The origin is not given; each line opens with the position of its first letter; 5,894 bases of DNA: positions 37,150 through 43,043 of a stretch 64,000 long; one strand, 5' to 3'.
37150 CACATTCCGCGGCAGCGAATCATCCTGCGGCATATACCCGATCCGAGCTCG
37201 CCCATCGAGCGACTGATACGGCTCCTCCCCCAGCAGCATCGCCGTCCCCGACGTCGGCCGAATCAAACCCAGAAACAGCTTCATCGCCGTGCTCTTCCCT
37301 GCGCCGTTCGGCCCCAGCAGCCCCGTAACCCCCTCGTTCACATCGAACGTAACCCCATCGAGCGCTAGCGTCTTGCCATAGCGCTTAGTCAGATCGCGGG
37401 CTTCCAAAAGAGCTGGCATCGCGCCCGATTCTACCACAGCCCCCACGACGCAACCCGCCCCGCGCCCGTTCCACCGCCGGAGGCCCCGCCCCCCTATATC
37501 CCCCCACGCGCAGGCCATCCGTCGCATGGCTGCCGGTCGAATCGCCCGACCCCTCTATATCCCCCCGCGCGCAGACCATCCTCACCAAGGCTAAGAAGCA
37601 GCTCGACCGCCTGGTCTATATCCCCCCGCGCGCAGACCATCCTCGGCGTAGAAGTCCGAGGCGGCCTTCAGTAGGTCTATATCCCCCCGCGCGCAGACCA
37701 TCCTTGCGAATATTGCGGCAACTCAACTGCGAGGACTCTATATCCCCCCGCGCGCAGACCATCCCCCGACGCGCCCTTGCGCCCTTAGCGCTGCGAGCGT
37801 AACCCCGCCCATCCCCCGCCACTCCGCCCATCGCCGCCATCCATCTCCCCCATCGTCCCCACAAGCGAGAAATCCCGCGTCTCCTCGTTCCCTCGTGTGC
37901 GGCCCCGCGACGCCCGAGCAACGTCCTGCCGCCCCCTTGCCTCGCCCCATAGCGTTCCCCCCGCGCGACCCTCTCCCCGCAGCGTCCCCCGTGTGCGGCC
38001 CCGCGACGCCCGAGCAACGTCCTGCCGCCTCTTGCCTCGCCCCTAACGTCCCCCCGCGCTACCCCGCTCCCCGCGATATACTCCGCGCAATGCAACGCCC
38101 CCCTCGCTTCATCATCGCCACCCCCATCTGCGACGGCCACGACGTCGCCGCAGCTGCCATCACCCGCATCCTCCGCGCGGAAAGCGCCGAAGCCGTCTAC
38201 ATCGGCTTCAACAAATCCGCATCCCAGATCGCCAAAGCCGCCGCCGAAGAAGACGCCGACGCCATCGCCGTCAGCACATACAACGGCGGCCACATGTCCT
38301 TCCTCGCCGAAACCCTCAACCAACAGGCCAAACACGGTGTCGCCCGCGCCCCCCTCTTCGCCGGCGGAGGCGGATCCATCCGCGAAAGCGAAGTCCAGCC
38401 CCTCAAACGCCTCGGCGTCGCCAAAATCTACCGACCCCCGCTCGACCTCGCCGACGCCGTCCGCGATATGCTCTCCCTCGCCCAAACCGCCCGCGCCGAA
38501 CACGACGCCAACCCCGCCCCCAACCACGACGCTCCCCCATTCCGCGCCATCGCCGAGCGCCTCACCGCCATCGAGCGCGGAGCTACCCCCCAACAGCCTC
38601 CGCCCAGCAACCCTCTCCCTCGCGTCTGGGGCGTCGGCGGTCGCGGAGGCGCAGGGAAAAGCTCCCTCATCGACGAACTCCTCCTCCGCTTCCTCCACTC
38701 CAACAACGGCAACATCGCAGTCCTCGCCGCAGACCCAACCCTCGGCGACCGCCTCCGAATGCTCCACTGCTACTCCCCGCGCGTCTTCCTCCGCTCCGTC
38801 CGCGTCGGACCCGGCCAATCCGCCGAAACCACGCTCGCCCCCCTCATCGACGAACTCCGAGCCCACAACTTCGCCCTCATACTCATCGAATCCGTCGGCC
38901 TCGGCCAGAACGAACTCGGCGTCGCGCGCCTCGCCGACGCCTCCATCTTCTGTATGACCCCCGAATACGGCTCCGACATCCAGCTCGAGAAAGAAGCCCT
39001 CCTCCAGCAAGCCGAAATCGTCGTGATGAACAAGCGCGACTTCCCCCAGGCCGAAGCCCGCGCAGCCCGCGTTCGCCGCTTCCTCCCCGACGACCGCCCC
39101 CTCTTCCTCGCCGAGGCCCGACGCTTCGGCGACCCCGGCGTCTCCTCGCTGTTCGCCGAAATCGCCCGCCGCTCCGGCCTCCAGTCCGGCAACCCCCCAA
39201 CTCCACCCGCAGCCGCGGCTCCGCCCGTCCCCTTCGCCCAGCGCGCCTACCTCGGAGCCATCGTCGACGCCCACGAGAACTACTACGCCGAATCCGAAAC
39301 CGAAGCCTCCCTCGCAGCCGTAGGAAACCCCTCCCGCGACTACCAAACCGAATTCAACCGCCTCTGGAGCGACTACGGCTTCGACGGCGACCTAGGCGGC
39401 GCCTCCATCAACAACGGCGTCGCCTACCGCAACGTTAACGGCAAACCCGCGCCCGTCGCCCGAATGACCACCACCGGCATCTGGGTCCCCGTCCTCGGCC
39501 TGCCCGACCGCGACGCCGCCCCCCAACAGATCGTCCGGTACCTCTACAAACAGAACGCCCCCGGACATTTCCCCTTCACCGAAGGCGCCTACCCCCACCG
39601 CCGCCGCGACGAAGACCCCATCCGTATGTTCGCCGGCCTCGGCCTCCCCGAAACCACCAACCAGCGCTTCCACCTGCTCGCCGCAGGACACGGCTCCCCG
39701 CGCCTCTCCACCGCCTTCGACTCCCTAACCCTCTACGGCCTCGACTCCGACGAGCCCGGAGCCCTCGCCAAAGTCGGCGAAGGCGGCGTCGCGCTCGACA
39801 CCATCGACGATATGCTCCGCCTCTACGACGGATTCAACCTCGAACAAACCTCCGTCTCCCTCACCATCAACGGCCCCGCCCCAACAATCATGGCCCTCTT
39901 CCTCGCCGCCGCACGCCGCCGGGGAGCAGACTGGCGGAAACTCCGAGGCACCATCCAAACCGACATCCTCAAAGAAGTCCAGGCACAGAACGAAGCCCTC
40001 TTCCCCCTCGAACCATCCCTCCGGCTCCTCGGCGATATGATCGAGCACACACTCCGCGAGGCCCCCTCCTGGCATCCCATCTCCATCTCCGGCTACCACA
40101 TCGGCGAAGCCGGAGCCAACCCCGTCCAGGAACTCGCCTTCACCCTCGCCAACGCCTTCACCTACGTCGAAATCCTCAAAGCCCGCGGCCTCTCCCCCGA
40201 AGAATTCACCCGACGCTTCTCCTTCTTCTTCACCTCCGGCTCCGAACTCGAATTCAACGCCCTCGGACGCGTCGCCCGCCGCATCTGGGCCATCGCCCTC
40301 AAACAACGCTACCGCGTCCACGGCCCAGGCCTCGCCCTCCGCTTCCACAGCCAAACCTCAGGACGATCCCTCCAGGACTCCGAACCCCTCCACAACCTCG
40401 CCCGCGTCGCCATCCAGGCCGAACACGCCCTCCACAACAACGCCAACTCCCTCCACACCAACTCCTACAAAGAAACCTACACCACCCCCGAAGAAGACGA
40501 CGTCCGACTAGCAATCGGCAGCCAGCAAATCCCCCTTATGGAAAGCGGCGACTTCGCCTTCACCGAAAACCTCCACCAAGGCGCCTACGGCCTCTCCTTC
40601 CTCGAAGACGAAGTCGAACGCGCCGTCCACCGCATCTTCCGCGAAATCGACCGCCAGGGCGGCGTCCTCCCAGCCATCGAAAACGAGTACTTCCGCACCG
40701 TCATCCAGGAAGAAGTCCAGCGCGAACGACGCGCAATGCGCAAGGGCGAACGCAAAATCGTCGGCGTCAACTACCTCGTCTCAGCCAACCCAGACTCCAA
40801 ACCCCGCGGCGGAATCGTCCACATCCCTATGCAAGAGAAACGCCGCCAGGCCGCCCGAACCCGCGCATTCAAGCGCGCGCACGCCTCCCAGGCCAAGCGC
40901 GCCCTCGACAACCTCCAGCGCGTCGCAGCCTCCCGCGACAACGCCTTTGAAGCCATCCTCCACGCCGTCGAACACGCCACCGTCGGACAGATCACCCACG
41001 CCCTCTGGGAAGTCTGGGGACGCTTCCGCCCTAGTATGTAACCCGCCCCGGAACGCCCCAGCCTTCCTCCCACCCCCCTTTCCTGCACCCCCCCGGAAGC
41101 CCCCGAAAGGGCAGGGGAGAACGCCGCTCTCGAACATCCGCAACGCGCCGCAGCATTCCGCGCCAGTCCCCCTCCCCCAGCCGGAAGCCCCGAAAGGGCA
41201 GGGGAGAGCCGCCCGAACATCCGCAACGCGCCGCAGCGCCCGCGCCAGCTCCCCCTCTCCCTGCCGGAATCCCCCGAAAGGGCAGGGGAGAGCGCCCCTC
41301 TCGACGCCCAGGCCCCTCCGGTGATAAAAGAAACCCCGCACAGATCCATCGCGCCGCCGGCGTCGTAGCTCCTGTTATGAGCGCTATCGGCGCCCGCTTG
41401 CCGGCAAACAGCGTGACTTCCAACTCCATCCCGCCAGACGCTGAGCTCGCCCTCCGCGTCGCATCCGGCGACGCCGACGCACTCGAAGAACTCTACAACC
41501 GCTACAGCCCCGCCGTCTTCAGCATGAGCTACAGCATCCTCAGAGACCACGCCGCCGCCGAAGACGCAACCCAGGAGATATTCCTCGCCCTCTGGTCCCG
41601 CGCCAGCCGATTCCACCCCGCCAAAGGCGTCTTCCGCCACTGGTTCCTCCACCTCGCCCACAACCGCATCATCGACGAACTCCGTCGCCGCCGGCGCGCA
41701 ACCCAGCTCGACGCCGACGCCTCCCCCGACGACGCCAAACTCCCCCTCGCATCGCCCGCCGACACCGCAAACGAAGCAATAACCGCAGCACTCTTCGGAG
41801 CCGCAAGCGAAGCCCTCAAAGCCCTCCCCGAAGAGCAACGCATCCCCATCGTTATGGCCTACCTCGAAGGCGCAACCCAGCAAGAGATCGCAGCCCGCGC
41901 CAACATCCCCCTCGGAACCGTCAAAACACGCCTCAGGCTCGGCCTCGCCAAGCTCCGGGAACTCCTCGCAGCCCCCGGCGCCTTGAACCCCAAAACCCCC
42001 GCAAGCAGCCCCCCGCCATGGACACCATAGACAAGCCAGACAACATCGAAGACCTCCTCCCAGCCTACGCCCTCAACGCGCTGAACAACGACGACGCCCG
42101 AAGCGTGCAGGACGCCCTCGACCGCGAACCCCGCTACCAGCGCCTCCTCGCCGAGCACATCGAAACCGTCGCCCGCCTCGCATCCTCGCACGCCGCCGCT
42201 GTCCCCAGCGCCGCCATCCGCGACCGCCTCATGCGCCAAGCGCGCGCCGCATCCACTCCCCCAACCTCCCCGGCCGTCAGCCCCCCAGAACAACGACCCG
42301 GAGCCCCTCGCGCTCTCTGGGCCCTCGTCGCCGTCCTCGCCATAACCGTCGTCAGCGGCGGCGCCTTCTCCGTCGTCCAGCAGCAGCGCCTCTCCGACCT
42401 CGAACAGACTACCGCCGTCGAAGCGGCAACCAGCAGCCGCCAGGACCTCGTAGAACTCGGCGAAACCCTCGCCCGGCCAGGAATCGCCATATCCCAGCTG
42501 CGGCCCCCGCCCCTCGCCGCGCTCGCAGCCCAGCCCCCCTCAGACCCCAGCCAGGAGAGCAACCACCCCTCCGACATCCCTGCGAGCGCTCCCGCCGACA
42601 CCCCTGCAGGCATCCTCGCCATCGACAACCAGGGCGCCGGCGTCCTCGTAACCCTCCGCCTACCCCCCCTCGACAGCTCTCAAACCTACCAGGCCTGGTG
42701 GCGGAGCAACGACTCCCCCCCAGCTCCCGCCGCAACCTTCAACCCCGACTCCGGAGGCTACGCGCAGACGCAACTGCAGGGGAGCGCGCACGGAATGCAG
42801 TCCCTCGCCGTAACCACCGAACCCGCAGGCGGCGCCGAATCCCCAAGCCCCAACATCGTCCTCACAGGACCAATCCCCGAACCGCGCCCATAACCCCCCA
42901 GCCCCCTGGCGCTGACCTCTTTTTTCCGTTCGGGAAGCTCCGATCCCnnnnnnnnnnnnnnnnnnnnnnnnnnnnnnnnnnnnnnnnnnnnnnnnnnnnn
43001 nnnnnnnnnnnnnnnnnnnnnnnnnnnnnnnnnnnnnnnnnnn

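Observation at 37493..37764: Orphan five-repeat CRISPR array with I-E-like geometry and no cas genes within at least 23 kb on either side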

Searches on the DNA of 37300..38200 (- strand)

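Call 16: search_rna_families(source=window, start=37300, end=38200, threshold=evalue, max_evalue=10, show_alignments=4)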
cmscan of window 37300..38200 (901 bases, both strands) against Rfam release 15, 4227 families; matches with E-value up to 10: 2.
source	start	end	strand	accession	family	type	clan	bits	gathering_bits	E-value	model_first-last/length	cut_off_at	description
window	38097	38119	-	RF01140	sR20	Gene; snRNA; snoRNA; CD-box;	-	16.3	44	1.6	1-56/56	no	Small nucleolar RNA sR20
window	37972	38027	+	RF02136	HTT-AS1_3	Gene; lncRNA;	-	13.5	70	7.7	1-60/60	no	HTT antisense RNA 1 conserved region 3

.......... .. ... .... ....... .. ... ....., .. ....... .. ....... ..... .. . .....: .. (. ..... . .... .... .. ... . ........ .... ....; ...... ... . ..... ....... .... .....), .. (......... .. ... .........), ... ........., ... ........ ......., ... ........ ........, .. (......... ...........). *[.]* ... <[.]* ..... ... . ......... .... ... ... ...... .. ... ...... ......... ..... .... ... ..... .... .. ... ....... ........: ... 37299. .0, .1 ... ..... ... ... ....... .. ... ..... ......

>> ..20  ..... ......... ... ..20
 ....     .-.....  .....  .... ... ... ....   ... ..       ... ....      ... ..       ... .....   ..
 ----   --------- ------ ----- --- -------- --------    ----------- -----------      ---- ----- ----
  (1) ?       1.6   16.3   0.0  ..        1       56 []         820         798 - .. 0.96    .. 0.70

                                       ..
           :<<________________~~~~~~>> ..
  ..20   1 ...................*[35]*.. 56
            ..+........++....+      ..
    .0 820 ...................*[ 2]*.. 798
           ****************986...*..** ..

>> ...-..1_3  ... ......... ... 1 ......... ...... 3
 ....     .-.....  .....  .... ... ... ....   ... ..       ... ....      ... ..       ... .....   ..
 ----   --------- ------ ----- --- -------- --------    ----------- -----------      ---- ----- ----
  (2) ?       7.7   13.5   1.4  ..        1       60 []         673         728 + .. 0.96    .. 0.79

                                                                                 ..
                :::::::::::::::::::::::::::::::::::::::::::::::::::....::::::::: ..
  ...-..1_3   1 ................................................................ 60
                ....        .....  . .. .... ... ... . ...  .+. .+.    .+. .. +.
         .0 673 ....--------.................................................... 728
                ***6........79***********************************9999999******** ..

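Call 22: search_dna_similar(query=window:37480-37780:-, collection=phages, mode=distant, max_evalue=10, max_rows=30)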
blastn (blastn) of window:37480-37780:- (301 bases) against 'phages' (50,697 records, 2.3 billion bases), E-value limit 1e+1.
Records with a match: 63; places in all: 63; records where one place covers at least 80% of the query: 0.
Best place of each record, by identity: 80-90% 61; 60-80% 2.
By first word of the organism name: Mycobacterium 46; Rhodobacter 14; Curtobacterium 1; Microcystis 1; Streptomyces 1.
By host as written in the record: Mycobacterium smegmatis mc2 155 34; Rhodobacter capsulatus YW1 14; Mycobacterium smegmatis mc#155 7; Mycobacterium smegmatis mc2155 3; Mycobacterium smegmatius mc2 155 2; Curtobacterium flaccumfaciens NRRL B-729 SEA 1; Microcystis aeruginosa 1; Streptomyces mirabilis NRRL B-2400 1.
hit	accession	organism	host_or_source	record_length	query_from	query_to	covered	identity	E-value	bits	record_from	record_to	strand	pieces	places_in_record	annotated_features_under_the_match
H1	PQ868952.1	Curtobacterium phage Sunfish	Curtobacterium flaccumfaciens NRRL ...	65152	171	218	16%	81.3%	7e-3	47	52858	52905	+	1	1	93: hypothetical protein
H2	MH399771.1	Mycobacterium phage ByChance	Mycobacterium smegmatis mc2 155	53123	193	237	15%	82.2%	7e-3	46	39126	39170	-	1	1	59: DNA helicase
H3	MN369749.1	Mycobacterium phage MinionDave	Mycobacterium smegmatis mc2 155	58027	193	237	15%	82.2%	7e-3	46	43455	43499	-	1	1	65: DNA helicase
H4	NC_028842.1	Mycobacterium phage CaptainTrips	Mycobacterium smegmatis mc2 155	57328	193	237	15%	82.2%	7e-3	46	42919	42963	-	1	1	64: DNA helicase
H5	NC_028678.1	Mycobacterium phage Cabrinians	Mycobacterium smegmatis mc2 155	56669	193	237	15%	82.2%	7e-3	46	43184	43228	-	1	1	DNA helicase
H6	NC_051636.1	Mycobacterium phage BobaPhett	Mycobacterium smegmatis mc2 155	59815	193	237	15%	82.2%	7e-3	46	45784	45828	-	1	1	70: DNA helicase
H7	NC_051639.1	Mycobacterium phage Burwell21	Mycobacterium smegmatis mc2 155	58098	193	237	15%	82.2%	7e-3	46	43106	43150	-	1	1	64: DNA helicase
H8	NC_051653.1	Mycobacterium phage Emma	Mycobacterium smegmatis mc2 155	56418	193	237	15%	82.2%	7e-3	46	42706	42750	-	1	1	DNA helicase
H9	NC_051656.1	Mycobacterium phage Fancypants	Mycobacterium smegmatis mc2 155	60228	193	237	15%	82.2%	7e-3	46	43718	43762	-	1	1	69: DNA helicase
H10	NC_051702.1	Mycobacterium phage Priscilla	Mycobacterium smegmatis mc2 155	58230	193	237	15%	82.2%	7e-3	46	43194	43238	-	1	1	66: DNA helicase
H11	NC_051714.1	Mycobacterium phage SwagPigglett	Mycobacterium smegmatis mc#155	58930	193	237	15%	82.2%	7e-3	46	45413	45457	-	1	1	71: DNA helicase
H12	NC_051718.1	Mycobacterium phage Whouxphf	Mycobacterium smegmatis mc2 155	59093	193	237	15%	82.2%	7e-3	46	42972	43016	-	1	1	63: DNA helicase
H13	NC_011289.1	Mycobacterium phage Ramsey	Mycobacterium smegmatis mc2 155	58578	193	237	15%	82.2%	7e-3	46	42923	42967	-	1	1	65: DNA helicase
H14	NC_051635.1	Mycobacterium phage Blexus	Mycobacterium smegmatis mc#155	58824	193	237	15%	82.2%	7e-3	46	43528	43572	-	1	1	64: DNA helicase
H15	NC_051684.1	Mycobacterium phage MinionDave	Mycobacterium smegmatis mc2 155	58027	193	237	15%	82.2%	7e-3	46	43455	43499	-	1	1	65: DNA helicase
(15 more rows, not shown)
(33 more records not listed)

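Call 23: search_dna_similar(query=window:37480-37780:-, collection=plasmids, mode=distant, max_evalue=10, max_rows=30)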
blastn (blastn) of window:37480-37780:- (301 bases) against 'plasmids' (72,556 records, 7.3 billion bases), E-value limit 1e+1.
Records with a match: 11; places in all: 11; records where one place covers at least 80% of the query: 0.
Best place of each record, by identity: >=99% 1; 95-99% 6; 80-90% 4.
By first word of the organism name: Streptomyces 5; Tsukamurella 1; Sulfitobacter 1; Caballeronia 1; Variovorax 1; Clavibacter 1; Ralstonia 1.
By predicted mobility (MOB-suite, as given by PLSDB): non-mobilizable 9; mobilizable 2.
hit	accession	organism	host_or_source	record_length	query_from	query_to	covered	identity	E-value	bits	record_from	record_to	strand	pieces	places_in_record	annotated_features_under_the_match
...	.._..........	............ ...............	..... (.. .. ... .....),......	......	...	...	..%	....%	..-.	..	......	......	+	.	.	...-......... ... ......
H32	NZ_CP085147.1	Sulfitobacter dubius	cell culture,Sediment from the Channel ...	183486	239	273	12%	88.6%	3e-1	43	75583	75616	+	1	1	acetoacetate--CoA ligase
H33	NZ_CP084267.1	Caballeronia sp. Lep1P3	Leptoglossus zonatus,Cell culture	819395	5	36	11%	87.9%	3e+0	39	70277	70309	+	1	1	DUF3034 family protein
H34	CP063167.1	Variovorax paradoxus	-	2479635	251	282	11%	87.9%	3e+0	39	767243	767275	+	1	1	2-dehydropantoate 2-reductase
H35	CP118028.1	Streptomyces enissocaesilis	mixed culture,soil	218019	195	218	8%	95.8%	3e+0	40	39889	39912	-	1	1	ATP/GTP-binding protein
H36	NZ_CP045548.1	Streptomyces sp. SYP-A7193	cell culture,soil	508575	195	218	8%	95.8%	3e+0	40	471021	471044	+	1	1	ATP/GTP-binding protein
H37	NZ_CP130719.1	Streptomyces sp. NBC_01334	-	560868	195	218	8%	95.8%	3e+0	40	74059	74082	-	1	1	ATP/GTP-binding protein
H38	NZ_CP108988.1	Streptomyces sp. NBC_00723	-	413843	195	218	8%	95.8%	3e+0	40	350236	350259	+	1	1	ATP/GTP-binding protein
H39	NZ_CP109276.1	Streptomyces anthocyanicus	-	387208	195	218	8%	95.8%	3e+0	40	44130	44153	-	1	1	ATP/GTP-binding protein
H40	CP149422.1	Clavibacter michiganensis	Triticum aestivum,Pure ...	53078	230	253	8%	95.8%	3e+0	40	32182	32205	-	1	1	hypothetical protein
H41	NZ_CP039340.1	Ralstonia pseudosolanacearum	-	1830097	257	277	7%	100.0%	3e+0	39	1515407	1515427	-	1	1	none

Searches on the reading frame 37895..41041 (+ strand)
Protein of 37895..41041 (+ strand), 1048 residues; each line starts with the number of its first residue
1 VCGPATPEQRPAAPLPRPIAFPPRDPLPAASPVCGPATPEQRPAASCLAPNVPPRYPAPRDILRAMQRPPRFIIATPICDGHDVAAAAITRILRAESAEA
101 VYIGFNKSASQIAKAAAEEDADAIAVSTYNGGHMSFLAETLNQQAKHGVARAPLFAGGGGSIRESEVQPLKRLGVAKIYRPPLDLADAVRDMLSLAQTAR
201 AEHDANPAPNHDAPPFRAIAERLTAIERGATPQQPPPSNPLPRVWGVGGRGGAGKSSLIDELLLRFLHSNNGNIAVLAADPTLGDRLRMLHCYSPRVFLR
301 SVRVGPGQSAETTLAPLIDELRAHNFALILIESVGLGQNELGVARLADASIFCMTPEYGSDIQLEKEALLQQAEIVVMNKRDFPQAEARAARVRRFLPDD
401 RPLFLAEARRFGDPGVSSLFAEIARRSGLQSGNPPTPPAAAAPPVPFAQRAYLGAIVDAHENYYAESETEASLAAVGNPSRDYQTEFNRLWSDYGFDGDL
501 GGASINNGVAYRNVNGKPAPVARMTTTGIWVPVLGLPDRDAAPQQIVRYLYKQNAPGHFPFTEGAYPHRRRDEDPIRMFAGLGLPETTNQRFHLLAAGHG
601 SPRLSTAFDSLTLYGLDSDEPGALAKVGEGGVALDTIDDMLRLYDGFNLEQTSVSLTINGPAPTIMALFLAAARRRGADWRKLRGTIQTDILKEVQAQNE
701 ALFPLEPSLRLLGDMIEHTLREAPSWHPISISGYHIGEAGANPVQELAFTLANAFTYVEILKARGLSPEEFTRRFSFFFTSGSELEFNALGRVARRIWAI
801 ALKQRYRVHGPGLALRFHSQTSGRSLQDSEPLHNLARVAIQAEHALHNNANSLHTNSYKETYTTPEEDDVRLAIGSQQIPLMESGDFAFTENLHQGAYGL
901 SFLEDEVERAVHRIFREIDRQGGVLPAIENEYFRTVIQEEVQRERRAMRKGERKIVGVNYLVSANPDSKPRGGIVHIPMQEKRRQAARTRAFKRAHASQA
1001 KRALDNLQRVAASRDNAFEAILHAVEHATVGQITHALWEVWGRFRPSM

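Call 11: search_protein_families(library=pfam, proteins=[window:37895-41041:+], max_evalue=0.001)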
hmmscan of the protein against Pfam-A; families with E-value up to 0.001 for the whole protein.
window:37895-41041:+ (1048 aa): 3 families
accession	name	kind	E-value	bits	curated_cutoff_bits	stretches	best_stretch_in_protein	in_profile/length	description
PF01642.28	MM_CoA_mutase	-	9.8e-122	407.5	22.1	1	551-1042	23-512/512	Methylmalonyl-CoA mutase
PF03308.22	MeaB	-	3.3e-23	82.5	23.1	1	244-391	35-191/273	Methylmalonyl Co-A mutase-associated GTPase MeaB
PF02310.24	B12-binding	-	4.8e-13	49.4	32.1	1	71-166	2-97/121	B12 binding domain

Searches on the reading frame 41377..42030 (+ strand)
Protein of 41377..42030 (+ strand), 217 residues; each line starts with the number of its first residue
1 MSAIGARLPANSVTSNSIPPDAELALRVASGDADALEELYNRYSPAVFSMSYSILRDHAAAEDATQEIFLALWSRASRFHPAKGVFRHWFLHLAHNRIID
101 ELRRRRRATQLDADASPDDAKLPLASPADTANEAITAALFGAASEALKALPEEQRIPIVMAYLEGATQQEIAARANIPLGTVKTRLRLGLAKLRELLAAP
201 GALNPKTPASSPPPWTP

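Call 11: search_protein_families(library=pfam, proteins=[window:41377-42030:+], max_evalue=0.001)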
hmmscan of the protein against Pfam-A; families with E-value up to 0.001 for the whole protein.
window:41377-42030:+ (217 aa): 4 families
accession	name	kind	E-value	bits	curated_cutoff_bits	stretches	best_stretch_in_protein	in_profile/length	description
PF04542.20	Sigma70_r2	-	3.5e-18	65.6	24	1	39-107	1-70/71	Sigma-70 region 2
PF04545.22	Sigma70_r4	-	3.1e-14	52.7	24.1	1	146-195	1-50/50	Sigma-70, region 4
PF08281.18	Sigma70_r4_2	-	1.4e-13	50.7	25.7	1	144-193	5-54/54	Sigma-70, region 4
PF07638.17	Sigma70_ECF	-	6.3e-06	26.6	21.1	1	27-195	10-181/185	ECF sigma factor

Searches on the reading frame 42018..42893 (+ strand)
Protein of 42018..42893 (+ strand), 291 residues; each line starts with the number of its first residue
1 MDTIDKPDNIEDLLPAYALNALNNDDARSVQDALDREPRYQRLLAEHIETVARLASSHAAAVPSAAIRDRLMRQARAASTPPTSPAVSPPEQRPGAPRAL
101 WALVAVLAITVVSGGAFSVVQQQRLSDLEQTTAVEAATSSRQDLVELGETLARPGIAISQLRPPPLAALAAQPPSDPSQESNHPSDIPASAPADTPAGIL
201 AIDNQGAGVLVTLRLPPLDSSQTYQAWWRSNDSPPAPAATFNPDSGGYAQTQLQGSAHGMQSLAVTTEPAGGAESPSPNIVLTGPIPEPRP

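Call 11: search_protein_families(library=pfam, proteins=[window:42018-42893:+], max_evalue=0.001)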
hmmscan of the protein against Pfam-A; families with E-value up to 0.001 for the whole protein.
window:42018-42893:+ (291 aa): 1 family
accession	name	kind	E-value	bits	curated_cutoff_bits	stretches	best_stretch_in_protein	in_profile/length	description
PF10099.14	RskA_C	-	2.3e-07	31.6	29.4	1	103-278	4-131/135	Anti-sigma-K factor rskA, C-terminal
